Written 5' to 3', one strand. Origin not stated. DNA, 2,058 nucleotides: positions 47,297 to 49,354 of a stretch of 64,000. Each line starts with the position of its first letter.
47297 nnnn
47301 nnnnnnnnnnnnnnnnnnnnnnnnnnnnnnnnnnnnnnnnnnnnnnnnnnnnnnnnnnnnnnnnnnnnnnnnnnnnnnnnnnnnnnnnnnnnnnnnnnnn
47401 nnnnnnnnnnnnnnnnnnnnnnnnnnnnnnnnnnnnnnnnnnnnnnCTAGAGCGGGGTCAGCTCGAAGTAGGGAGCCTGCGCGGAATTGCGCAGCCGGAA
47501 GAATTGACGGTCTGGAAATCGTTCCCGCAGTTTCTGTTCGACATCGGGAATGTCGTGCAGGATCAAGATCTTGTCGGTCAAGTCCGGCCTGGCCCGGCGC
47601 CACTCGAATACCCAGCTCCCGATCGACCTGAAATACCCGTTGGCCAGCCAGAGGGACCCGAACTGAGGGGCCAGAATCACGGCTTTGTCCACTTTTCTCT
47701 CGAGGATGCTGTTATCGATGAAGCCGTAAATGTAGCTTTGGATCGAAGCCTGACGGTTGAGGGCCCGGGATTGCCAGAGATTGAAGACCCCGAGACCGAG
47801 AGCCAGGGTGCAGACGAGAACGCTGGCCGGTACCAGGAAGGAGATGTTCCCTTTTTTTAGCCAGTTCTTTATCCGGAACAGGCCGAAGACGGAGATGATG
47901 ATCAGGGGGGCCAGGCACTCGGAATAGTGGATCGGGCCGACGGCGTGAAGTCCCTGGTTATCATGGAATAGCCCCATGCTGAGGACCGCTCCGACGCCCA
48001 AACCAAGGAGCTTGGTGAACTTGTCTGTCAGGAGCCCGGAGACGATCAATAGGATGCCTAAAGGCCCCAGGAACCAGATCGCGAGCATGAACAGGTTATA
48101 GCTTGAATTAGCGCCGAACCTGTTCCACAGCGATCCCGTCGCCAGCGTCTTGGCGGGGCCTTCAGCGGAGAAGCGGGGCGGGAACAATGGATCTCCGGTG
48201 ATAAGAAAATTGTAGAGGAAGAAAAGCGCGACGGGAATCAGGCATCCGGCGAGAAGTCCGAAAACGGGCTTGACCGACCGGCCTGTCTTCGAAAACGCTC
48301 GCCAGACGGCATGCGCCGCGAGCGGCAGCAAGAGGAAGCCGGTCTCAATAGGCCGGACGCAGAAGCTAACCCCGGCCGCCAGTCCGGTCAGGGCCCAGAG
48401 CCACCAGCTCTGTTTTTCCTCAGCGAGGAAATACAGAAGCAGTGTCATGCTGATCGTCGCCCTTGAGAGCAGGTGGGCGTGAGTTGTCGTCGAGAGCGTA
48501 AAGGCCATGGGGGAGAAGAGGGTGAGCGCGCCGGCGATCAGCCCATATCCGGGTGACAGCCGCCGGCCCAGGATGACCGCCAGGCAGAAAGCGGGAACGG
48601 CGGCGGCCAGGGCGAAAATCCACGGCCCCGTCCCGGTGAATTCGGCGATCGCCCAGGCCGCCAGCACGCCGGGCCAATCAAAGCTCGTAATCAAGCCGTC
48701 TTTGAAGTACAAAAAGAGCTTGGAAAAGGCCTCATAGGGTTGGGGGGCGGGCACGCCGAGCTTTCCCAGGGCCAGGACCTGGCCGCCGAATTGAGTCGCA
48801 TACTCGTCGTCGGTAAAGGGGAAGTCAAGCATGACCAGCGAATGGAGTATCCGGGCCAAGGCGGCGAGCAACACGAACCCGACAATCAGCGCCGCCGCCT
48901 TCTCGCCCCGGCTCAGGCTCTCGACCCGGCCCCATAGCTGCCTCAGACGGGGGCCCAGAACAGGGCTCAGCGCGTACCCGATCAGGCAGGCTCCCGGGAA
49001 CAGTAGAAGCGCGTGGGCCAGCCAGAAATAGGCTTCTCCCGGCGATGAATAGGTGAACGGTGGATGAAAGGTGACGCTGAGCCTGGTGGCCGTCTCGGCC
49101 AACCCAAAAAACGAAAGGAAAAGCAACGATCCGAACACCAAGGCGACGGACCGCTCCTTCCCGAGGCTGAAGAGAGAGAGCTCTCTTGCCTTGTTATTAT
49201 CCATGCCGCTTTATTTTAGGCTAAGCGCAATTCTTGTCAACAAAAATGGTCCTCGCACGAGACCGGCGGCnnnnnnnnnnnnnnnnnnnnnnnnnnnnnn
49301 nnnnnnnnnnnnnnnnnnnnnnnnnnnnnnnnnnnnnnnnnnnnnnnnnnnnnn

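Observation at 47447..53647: lpxK-lpxL-rph-UXS-GT2-ArnT-like operon: candidate polyprenyl-phosphate-pentose pathway linked to lipid A biosynthesis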

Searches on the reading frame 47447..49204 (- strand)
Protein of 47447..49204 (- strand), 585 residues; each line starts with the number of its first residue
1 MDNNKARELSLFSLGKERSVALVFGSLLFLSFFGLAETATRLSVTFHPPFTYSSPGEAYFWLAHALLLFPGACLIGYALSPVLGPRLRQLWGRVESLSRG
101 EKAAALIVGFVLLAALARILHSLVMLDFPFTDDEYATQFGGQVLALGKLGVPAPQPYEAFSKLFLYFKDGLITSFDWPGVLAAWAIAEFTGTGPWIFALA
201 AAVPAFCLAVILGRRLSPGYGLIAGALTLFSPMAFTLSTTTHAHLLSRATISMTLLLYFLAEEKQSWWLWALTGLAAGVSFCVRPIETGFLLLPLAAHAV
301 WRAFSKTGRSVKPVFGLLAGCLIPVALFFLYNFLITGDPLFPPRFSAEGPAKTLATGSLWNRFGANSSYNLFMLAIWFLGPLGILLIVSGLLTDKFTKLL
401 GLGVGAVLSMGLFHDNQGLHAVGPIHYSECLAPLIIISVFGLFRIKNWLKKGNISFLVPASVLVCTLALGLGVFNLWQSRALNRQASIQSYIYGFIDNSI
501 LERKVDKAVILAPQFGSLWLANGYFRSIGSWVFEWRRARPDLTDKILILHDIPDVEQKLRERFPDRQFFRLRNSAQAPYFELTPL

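Call 3: search_protein_families(library=pfam, proteins=[window:47447-49204:-])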
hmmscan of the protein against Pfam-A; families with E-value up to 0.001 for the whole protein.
window:47447-49204:- (585 aa): 1 family
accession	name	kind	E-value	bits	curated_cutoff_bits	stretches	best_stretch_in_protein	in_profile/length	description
PF13231.12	PMT_2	-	1.9e-07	31.8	26.1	1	195-326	26-155/160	Dolichyl-phosphate-mannose-protein mannosyltransferase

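Call 4: search_protein_families(library=ncbifam, proteins=[window:47447-49204:-])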
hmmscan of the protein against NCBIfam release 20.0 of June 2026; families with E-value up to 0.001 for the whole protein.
window:47447-49204:- (585 aa): 2 families
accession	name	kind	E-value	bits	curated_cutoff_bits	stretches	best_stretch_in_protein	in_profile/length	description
NF047440.1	LA3751_2_3_fam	subfamily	1e-14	54.3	200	1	220-475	129-387/460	LA_3751/LA_3752 family putative glycosyltransferase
NF047510.1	LIC_10190_fam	subfamily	0.0003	19.7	100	1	219-342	196-312/424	LIC_10190 family membrane protein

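Call 6: search_solved_structures(query=window:47447-49204:-, max_evalue=1)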
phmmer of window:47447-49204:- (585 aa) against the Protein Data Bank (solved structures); distinct sequences matched with E-value up to 1: 0.

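Call 9: find_homologous_proteins(query=window:47447-49204:-, max_evalue=0.00001)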
Query window:47447-49204:- (585 aa): 174 proteins with E <= 0.00001 among 8000 candidates; the best 120 are listed.
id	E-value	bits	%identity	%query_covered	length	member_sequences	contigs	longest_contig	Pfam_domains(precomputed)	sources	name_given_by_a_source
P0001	0.0e+0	1312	100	100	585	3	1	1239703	PF19830.5,PF13231.13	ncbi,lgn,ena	-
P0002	0.0e+0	1013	76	100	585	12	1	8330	PF13231.13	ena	-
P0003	3.3e-224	764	72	80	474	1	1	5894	PF13231.13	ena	-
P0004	2.2e-222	758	59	99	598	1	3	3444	PF13231.13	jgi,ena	-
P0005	1.0e-205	703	56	98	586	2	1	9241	-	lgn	-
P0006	1.4e-205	702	57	98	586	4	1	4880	PF13231.13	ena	-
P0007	3.1e-205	701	56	99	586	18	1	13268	PF13231.13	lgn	-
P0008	3.8e-203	694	55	97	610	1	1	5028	PF13231.13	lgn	-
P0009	6.0e-203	694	56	97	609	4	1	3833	PF13231.13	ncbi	-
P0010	1.5e-202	692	55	97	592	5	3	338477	PF13231.13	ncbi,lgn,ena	-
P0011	3.2e-202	691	54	98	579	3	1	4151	PF13231.13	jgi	jgi:hypothetical protein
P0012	5.8e-202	690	56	97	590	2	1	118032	PF13231.13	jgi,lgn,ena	-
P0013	9.7e-201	686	55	97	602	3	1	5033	PF13231.13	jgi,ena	-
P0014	2.5e-200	685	55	97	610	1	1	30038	PF13231.13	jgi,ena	-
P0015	6.9e-200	684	55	98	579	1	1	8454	PF13231.13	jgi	jgi:hypothetical protein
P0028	2.0e-182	626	53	96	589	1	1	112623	-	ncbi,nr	ncbi:MAG: hypothetical protein NTW38_01925 [Candidatus Aminicenantes bacterium]|nr:hypothetical prot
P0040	4.3e-172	592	75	61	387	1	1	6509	-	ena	-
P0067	4.6e-158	546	47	98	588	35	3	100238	PF13231.13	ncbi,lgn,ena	ncbi:MAG TPA: hypothetical protein VGA90_04300 [Methylomirabilota bacterium]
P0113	2.7e-138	480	46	94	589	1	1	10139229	PF13231.13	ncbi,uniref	ncbi:glycosyltransferase family 39 protein [Corallococcus exercitus]|uniref:glycosyltransferase fami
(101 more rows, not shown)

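Call 10: find_encoding_contigs(protein=P0113, flank=10000, max_places=2)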
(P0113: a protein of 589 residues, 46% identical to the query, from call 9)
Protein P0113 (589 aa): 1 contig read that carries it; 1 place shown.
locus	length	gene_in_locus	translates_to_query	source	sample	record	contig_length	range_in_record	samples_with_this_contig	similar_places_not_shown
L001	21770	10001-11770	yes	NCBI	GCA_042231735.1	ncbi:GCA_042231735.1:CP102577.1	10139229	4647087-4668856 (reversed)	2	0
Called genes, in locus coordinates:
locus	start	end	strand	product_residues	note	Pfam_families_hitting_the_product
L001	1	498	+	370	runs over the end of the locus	PF00437:T2SSE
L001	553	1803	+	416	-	PF28597:T2SSF_N, PF00482:T2SSF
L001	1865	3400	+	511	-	PF25323:6TM_PilS, PF08448:PAS_4, PF00512:HisKA, PF02518:HATPase_c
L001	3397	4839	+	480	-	PF00072:Response_reg, PF00158:Sigma54_activat, PF14532:Sigma54_activ_2, PF07728:AAA_5, PF25601:AAA_lid_14, PF02954:HTH_8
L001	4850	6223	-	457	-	PF00070:Pyr_redox (faint), PF00890:FAD_binding_2 (faint), PF01266:DAO (weak), PF01593:Amino_oxidase, PF12831:FAD_oxidored (weak), PF13450:NAD_binding_8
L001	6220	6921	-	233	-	PF08242:Methyltransf_12 (weak), PF13649:Methyltransf_25 (weak)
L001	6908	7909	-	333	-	PF00535:Glycos_transf_2, PF13641:Glyco_tranf_2_3 (weak)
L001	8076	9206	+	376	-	PF01041:DegT_DnrJ_EryC1, PF00155:Aminotran_1_2 (weak)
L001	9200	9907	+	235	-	PF08889:WbqC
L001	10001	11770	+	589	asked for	PF13231:PMT_2 (weak)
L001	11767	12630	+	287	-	PF13489:Methyltransf_23, PF08241:Methyltransf_11 (weak)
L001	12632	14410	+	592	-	PF13374:TPR_10 (faint), PF13371:TPR_9 (faint), PF13432:TPR_16 (weak), PF14559:TPR_19 (weak), PF23914:TPR_CcmH_CycH (weak), PF13424:TPR_12, PF13432:TPR_16, PF14559:TPR_19 (weak), +8 more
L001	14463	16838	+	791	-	PF09586:YfhO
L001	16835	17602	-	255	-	PF12679:ABC2_membrane_2, PF12730:ABC2_membrane_4 (weak)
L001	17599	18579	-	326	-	PF00005:ABC_tran, PF13304:AAA_21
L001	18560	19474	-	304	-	-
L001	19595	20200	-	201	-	PF07963:N_methyl, PF14245:Pilin_PilA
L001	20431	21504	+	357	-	PF06750:A24_N_bact, PF01478:Peptidase_A24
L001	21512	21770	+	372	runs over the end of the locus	PF00512:HisKA, PF02518:HATPase_c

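Call 11: find_encoding_contigs(protein=P0067, flank=10000, max_places=2)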
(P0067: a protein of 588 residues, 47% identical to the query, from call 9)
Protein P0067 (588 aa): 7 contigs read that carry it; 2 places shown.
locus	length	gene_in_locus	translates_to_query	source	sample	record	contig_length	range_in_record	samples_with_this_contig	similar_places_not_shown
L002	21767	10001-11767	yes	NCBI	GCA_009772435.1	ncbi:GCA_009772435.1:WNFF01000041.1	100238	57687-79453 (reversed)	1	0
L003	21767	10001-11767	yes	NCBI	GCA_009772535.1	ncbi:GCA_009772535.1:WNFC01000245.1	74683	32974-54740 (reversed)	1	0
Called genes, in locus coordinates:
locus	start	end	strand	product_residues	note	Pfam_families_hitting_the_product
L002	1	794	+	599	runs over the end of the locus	PF14559:TPR_19 (faint), PF13431:TPR_17 (faint), PF00515:TPR_1 (faint), PF07719:TPR_2 (faint), PF13424:TPR_12 (faint), PF13414:TPR_11 (faint)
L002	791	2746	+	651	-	PF13431:TPR_17 (faint), PF13428:TPR_14 (faint), PF13432:TPR_16 (faint), PF00515:TPR_1 (faint), PF07719:TPR_2 (faint), PF13371:TPR_9 (faint), PF14559:TPR_19 (faint)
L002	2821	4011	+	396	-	PF13458:Peripla_BP_6, PF01094:ANF_receptor, PF13433:Peripla_BP_5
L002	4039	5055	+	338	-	PF02653:BPD_transp_2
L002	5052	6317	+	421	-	PF02653:BPD_transp_2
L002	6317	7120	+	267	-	PF00005:ABC_tran, PF13304:AAA_21 (faint), PF12399:BCA_ABC_TP_C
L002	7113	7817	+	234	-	PF00005:ABC_tran, PF13304:AAA_21 (faint)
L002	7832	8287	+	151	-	PF01575:MaoC_dehydratas, PF13452:FAS1_DH_region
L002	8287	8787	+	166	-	PF03473:MOSC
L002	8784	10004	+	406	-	PF01266:DAO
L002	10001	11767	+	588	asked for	PF13231:PMT_2 (weak)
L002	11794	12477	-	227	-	PF08241:Methyltransf_11 (weak)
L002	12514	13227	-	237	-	PF09335:VTT_dom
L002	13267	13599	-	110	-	PF00487:FA_desaturase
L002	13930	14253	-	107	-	-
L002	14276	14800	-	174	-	-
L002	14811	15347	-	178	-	-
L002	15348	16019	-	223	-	PF00923:TAL_FSA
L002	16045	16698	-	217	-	PF13489:Methyltransf_23, PF07021:MetW (weak), PF13649:Methyltransf_25, PF13847:Methyltransf_31, PF08241:Methyltransf_11, PF08242:Methyltransf_12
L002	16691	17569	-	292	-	PF01370:Epimerase, PF04321:RmlD_sub_bind, PF16363:GDP_Man_Dehyd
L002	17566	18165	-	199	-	PF13580:SIS_2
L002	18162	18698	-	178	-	PF00702:Hydrolase, PF13242:Hydrolase_like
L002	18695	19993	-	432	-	PF03721:UDPG_MGDP_dh_N, PF00984:UDPG_MGDP_dh, PF03720:UDPG_MGDP_dh_C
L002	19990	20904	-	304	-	PF01408:GFO_IDH_MocA, PF22725:GFO_IDH_MocA_C3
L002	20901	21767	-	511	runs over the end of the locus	PF01467:CTP_transf_like, PF00294:PfkB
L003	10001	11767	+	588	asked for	PF13231:PMT_2 (weak)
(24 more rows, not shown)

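Call 12: find_encoding_contigs(protein=P0028, flank=10000, max_places=2)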
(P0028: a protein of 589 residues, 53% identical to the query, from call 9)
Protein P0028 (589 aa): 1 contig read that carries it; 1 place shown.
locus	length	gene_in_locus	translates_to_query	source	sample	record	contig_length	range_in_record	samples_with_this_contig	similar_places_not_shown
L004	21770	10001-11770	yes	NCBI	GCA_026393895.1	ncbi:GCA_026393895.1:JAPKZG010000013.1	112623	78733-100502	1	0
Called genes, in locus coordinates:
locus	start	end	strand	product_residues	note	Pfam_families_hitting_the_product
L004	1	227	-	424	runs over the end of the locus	PF07884:VKOR, PF01323:DSBA (weak), PF13462:Thioredoxin_4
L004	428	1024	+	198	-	PF00156:Pribosyltran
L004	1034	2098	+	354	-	PF00871:Acetate_kinase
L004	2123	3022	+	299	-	PF01515:PTA_PTB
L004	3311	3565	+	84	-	PF04226:Transgly_assoc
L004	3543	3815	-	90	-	PF13548:DUF4126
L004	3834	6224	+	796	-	PF09586:YfhO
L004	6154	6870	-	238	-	-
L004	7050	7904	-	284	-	PF13349:DUF4097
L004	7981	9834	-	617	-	PF00990:GGDEF, PF00563:EAL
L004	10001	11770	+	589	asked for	-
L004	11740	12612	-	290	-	PF00535:Glycos_transf_2, PF13641:Glyco_tranf_2_3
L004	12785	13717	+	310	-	PF13489:Methyltransf_23 (faint), PF08241:Methyltransf_11, PF08242:Methyltransf_12 (faint), PF13649:Methyltransf_25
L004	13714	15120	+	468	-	PF02310:B12-binding, PF04055:Radical_SAM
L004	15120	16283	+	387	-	PF08323:Glyco_transf_5 (faint), PF20706:GT4-conflict, PF13439:Glyco_transf_4, PF13579:Glyco_trans_4_4, PF00534:Glycos_transf_1, PF13692:Glyco_trans_1_4, PF13524:Glyco_trans_1_2 (weak)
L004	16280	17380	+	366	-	PF03706:LPG_synthase_TM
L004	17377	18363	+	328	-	PF00535:Glycos_transf_2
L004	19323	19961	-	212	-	PF02308:MgtC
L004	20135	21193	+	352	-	PF00089:Trypsin, PF13365:Trypsin_2, PF17820:PDZ_6 (faint), PF13180:PDZ_2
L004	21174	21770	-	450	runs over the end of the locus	PF00206:Lyase_1, PF14698:ASL_C2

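Call 14: find_encoding_contigs(protein=P0001, flank=10000, max_places=2)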
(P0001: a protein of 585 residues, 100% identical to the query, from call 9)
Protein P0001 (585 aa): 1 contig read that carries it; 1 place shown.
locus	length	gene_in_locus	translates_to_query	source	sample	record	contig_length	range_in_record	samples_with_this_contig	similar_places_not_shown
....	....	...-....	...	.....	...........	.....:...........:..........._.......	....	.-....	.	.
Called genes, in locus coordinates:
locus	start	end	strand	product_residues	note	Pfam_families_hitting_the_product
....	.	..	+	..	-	?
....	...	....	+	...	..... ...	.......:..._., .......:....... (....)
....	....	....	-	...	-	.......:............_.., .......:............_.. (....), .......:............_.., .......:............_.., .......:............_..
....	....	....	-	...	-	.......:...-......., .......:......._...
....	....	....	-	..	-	?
